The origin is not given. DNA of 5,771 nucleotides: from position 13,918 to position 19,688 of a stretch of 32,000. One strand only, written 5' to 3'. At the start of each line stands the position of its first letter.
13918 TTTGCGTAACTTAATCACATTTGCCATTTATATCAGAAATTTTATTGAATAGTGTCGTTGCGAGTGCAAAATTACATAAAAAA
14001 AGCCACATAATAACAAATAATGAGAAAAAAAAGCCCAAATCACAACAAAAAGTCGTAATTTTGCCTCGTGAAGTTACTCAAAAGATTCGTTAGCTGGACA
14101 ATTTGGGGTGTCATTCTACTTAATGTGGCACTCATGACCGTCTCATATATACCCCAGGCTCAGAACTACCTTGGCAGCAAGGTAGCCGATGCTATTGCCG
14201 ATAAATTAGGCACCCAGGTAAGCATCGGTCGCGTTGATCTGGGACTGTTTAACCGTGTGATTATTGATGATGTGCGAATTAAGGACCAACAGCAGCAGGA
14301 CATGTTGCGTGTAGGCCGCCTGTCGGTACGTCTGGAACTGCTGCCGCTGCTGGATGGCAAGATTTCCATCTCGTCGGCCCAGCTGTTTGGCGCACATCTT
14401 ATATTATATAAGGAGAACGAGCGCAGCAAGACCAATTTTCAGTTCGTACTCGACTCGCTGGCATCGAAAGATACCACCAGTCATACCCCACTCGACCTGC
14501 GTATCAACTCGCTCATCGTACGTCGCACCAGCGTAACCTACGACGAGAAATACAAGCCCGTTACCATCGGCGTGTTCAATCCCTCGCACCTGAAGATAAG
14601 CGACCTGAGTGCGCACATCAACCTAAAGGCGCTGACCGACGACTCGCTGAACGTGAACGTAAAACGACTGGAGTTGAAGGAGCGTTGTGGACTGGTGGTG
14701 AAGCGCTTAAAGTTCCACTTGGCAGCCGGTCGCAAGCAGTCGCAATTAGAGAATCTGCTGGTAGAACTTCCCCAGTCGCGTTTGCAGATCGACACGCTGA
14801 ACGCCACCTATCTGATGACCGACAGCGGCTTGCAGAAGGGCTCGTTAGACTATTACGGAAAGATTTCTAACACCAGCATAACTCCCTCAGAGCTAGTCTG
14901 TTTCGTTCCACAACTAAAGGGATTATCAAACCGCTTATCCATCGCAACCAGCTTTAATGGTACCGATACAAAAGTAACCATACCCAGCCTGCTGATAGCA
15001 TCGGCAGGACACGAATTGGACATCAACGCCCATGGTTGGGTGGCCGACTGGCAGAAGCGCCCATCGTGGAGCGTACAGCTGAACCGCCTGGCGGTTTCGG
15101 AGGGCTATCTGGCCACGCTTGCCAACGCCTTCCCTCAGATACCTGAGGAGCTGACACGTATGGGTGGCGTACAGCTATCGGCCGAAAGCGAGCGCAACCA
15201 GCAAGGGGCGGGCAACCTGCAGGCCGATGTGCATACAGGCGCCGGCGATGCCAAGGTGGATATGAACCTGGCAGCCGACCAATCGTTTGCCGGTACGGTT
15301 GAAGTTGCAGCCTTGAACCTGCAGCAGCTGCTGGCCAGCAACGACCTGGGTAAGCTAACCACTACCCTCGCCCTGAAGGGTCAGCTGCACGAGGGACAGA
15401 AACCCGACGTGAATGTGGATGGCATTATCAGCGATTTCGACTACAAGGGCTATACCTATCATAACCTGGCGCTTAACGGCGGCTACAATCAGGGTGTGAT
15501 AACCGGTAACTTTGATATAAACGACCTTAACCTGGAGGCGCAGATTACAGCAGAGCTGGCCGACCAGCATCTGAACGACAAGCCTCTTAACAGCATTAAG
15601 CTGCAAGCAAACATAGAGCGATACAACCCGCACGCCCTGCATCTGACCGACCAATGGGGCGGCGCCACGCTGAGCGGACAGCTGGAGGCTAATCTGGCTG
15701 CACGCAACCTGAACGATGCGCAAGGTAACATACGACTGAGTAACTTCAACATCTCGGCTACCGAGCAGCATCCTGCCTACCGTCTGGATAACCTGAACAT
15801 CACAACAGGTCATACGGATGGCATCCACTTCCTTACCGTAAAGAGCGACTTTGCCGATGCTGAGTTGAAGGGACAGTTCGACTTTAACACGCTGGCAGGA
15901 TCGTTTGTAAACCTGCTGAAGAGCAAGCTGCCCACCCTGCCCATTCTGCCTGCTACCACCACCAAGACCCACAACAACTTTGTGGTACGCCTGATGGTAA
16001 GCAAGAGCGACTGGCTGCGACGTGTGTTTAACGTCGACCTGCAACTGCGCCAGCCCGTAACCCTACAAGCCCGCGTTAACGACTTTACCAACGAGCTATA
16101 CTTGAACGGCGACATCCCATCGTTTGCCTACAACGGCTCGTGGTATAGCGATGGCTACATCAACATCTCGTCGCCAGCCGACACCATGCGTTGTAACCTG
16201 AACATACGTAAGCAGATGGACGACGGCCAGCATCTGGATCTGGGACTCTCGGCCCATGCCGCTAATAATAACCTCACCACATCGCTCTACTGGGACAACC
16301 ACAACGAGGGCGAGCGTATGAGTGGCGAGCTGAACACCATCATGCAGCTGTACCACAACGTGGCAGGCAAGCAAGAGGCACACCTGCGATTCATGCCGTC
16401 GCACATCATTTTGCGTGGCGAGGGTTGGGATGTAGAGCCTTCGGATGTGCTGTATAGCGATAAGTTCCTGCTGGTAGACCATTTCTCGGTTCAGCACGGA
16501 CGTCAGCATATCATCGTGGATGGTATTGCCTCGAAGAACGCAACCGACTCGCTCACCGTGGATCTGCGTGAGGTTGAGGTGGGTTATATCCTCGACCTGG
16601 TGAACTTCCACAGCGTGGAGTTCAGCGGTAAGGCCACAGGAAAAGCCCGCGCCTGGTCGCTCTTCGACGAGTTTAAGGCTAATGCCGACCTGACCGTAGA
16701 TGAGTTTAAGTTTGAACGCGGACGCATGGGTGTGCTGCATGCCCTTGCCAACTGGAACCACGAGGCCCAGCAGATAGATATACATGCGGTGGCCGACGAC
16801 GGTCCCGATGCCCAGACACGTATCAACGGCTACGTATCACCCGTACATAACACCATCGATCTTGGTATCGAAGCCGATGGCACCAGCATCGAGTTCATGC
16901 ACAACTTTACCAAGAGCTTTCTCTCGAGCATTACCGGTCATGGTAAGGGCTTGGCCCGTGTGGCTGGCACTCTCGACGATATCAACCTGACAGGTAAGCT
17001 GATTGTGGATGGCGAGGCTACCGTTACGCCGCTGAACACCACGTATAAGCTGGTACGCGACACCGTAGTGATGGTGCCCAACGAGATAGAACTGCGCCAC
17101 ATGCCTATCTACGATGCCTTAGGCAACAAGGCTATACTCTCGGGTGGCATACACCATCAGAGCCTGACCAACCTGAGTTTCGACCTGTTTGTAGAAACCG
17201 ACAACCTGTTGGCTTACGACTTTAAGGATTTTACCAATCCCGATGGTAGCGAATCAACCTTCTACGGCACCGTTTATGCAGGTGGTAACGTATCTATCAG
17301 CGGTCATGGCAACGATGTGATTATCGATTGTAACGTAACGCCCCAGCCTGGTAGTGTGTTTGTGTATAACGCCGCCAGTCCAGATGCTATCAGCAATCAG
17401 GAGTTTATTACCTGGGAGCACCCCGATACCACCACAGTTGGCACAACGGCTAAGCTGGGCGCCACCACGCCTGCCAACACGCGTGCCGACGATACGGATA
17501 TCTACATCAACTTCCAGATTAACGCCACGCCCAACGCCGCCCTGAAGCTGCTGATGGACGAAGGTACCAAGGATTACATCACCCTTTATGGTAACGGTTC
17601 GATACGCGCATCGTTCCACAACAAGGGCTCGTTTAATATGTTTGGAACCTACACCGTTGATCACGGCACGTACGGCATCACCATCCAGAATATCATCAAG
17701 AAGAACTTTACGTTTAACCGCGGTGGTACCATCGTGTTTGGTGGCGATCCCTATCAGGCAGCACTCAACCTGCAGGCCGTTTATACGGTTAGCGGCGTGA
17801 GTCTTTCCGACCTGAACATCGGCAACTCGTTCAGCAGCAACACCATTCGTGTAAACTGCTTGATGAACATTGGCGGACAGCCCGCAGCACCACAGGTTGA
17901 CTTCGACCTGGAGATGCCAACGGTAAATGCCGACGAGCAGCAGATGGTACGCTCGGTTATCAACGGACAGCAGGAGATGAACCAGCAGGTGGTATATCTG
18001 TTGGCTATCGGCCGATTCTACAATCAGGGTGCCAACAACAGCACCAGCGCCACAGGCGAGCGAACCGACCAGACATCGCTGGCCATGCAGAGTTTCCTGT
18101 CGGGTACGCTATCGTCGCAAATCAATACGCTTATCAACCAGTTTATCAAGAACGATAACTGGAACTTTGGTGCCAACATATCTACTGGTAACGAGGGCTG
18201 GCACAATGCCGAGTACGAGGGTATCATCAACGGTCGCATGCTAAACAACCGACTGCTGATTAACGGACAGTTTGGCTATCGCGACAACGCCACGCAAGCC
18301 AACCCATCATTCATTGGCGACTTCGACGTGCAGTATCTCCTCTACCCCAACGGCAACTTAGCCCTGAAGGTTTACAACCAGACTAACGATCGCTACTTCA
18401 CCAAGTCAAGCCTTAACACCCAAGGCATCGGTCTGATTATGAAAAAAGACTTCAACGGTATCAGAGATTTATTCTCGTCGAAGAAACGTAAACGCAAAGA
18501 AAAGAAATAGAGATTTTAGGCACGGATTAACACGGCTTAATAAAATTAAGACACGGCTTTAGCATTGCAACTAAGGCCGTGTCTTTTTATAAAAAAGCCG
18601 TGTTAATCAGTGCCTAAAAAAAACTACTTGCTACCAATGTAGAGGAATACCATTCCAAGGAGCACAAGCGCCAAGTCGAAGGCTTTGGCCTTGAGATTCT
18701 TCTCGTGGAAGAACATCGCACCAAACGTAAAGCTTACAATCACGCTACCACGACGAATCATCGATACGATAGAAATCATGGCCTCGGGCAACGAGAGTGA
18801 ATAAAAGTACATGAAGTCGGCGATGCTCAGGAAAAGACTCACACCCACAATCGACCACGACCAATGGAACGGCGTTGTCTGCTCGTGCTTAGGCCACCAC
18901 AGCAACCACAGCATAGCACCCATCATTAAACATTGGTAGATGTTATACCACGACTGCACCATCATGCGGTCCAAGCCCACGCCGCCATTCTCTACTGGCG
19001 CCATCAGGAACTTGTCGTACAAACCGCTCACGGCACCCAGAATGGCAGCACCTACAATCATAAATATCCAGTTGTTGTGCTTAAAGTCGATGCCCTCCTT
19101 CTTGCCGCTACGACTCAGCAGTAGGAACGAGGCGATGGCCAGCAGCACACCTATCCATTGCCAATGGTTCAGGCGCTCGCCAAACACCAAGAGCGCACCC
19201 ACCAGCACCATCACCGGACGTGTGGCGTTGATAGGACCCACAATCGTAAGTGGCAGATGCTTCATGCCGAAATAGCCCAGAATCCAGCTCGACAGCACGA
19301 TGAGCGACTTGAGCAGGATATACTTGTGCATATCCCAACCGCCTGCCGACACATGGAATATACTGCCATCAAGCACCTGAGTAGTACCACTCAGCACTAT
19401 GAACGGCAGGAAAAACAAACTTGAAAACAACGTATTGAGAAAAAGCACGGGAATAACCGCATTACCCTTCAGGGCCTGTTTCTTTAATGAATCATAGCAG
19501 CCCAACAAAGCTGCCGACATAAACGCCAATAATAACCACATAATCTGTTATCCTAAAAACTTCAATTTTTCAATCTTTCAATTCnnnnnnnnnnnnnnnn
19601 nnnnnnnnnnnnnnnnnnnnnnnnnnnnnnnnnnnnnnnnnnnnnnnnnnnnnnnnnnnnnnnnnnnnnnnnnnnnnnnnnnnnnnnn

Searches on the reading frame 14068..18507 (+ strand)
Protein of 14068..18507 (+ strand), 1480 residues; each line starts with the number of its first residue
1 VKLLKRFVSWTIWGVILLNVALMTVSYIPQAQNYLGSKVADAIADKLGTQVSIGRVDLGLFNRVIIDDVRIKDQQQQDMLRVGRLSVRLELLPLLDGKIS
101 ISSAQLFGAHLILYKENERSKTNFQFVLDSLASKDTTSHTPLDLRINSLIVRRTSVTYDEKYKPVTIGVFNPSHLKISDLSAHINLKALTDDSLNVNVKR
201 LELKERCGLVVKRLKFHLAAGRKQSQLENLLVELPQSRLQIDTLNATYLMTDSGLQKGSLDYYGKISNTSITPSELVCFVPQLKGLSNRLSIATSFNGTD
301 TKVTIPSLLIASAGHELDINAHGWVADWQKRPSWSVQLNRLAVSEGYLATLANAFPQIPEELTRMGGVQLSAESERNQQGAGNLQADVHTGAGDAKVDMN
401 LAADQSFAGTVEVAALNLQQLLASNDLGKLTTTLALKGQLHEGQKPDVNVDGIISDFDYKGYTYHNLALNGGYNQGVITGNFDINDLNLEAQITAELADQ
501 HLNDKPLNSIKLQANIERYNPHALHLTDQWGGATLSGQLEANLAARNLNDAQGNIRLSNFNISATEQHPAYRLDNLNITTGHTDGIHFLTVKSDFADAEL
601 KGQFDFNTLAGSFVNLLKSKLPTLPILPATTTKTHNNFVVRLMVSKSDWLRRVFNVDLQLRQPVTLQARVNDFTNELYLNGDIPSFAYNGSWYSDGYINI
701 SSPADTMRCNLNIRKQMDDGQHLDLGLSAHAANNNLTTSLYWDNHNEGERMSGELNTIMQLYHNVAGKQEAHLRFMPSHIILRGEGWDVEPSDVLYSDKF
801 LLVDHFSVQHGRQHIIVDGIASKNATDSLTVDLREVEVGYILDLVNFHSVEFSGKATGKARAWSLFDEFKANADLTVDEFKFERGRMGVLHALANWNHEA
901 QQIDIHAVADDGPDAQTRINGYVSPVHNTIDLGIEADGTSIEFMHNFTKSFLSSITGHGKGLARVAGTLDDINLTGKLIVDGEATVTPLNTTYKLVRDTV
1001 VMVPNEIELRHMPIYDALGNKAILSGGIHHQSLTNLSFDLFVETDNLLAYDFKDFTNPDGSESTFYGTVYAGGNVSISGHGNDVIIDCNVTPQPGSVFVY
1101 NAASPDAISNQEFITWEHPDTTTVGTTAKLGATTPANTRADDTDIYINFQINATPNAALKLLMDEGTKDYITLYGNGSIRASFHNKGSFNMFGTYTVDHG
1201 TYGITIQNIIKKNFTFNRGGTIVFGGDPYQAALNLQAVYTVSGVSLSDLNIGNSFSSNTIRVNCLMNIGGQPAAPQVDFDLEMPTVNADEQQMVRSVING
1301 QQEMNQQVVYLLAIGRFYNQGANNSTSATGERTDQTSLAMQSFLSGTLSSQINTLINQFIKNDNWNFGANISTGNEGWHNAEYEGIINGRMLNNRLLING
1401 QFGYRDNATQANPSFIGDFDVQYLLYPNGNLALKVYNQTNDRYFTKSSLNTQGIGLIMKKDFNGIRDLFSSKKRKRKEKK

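Call 71: search_protein_families(library=pfam, proteins=[window:14068-18507:+], max_evalue=0.00001)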
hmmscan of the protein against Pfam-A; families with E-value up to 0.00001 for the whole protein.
window:14068-18507:+ (1480 aa): 2 families
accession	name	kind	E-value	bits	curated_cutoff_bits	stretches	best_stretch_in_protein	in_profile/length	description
PF04357.19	TamB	-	4.9e-51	174.6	22.4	1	1017-1462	8-381/381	TamB, inner membrane protein subunit of TAM complex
PF05359.17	DUF748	-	4.9e-14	51.8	50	1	13-204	18-229/1037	Domain of Unknown Function (DUF748)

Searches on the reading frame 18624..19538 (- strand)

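Call 13: search_protein_families(library=pfam, proteins=[window:18624-19538:-], max_evalue=0.001)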
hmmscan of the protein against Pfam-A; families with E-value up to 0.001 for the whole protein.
window:18624-19538:- (304 aa): 1 family
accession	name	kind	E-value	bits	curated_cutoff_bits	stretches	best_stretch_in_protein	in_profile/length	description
PF00892.27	EamA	-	3.9e-18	66.5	28.2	2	1-142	3-134/135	EamA-like transporter family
